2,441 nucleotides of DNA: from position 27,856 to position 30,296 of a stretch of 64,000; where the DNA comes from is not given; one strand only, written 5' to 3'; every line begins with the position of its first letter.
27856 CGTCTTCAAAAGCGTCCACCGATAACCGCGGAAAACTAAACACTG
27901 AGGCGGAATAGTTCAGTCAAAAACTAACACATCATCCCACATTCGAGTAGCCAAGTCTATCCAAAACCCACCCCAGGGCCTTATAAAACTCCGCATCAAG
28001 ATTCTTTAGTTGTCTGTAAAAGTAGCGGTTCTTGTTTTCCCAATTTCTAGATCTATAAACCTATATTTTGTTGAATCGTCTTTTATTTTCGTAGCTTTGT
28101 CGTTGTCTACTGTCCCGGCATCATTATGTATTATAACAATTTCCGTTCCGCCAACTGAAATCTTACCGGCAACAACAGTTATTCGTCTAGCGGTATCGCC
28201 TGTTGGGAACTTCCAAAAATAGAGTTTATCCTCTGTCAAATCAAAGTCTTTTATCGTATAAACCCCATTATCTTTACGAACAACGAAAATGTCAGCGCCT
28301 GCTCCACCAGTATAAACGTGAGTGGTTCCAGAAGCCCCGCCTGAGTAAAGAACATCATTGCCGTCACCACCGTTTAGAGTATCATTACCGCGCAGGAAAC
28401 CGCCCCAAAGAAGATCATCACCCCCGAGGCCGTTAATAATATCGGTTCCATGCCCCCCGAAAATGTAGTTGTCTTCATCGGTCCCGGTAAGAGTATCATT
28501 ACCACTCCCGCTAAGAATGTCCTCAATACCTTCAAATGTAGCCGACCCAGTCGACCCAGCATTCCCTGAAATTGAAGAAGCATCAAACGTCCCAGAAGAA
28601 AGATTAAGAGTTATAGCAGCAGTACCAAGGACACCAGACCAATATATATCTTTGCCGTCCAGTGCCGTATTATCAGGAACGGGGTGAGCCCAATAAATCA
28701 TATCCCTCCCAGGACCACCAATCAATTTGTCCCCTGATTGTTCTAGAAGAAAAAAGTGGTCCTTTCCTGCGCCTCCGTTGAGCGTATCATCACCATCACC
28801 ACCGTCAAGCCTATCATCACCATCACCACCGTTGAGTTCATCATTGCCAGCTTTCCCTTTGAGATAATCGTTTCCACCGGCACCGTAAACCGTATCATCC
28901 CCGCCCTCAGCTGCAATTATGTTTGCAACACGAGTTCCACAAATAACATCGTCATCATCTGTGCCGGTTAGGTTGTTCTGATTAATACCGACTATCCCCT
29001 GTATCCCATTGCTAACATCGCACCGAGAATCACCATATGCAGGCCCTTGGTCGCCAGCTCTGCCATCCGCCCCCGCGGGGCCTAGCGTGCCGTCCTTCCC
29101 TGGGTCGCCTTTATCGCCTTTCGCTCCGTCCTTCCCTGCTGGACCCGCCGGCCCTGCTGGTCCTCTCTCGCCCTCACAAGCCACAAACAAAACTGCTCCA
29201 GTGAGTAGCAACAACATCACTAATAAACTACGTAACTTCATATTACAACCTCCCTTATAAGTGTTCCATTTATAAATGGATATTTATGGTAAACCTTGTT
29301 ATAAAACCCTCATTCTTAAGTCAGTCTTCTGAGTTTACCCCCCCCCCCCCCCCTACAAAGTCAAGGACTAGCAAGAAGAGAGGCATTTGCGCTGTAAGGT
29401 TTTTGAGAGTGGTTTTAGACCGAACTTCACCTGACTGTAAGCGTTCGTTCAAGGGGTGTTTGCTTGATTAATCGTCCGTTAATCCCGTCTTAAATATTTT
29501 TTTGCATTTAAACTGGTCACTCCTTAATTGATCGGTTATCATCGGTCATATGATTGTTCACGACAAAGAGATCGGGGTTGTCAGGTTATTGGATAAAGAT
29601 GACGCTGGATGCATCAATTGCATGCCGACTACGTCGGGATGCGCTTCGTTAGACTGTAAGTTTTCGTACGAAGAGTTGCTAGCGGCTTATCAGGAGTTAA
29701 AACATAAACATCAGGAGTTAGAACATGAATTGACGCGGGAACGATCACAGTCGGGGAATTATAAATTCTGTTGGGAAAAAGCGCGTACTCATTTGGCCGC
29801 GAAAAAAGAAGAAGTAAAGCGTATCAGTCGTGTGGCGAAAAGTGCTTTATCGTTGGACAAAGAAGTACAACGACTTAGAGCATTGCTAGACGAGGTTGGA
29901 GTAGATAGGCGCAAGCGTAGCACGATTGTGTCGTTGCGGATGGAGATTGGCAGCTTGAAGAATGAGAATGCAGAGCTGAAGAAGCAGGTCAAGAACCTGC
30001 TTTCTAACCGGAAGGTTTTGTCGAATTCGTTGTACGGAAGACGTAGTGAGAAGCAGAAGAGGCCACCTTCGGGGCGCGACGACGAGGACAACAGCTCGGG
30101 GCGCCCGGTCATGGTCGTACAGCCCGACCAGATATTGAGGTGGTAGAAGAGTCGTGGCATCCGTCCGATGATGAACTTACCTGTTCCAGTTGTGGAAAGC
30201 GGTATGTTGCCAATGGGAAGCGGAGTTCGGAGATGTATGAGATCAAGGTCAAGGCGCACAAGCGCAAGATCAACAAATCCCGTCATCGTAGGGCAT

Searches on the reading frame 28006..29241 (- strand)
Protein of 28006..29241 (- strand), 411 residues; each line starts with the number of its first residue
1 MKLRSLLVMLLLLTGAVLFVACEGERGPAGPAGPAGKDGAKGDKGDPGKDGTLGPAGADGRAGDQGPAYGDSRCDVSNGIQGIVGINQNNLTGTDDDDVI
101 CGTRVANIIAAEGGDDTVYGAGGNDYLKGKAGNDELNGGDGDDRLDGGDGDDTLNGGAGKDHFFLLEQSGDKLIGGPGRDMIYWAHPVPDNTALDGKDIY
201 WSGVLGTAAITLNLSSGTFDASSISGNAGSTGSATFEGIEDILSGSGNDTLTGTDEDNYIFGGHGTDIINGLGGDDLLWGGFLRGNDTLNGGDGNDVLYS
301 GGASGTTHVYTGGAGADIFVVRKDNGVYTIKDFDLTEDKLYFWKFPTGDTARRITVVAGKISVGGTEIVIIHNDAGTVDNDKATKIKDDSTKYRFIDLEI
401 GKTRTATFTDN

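Call 10: search_protein_families(library=pfam, proteins=[window:28006-29241:-])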
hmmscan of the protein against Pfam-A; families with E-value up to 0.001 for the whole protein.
window:28006-29241:- (411 aa): 2 families
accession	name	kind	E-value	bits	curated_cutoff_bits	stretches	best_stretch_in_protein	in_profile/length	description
PF00353.25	HemolysinCabind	-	4.1e-25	87.8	23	4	129-161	2-34/36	RTX calcium-binding nonapeptide repeat (4 copies)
PF01391.23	Collagen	-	5.7e-07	29.6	27.2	1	24-67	4-47/60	Collagen triple helix repeat (20 copies)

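Call 18: find_encoding_contigs(protein=window:28006-29241:-, flank=1500, max_places=10)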
Protein window:28006-29241:- (411 aa): no gene with exactly this product is on record in the collection.

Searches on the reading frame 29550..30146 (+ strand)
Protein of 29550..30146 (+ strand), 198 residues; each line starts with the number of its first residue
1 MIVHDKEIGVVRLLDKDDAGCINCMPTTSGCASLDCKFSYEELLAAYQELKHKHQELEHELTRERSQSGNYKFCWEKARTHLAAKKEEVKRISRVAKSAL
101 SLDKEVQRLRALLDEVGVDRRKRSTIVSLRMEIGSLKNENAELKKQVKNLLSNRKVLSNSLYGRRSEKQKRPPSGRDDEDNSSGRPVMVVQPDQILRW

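Call 10: search_protein_families(library=pfam, proteins=[window:29550-30146:+])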
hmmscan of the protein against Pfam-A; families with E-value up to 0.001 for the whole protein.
window:29550-30146:+ (198 aa): 1 family
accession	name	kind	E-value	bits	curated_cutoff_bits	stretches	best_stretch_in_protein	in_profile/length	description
PF02183.23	HALZ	-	0.00022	21.7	28.1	0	128-150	16-38/43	Homeobox associated leucine zipper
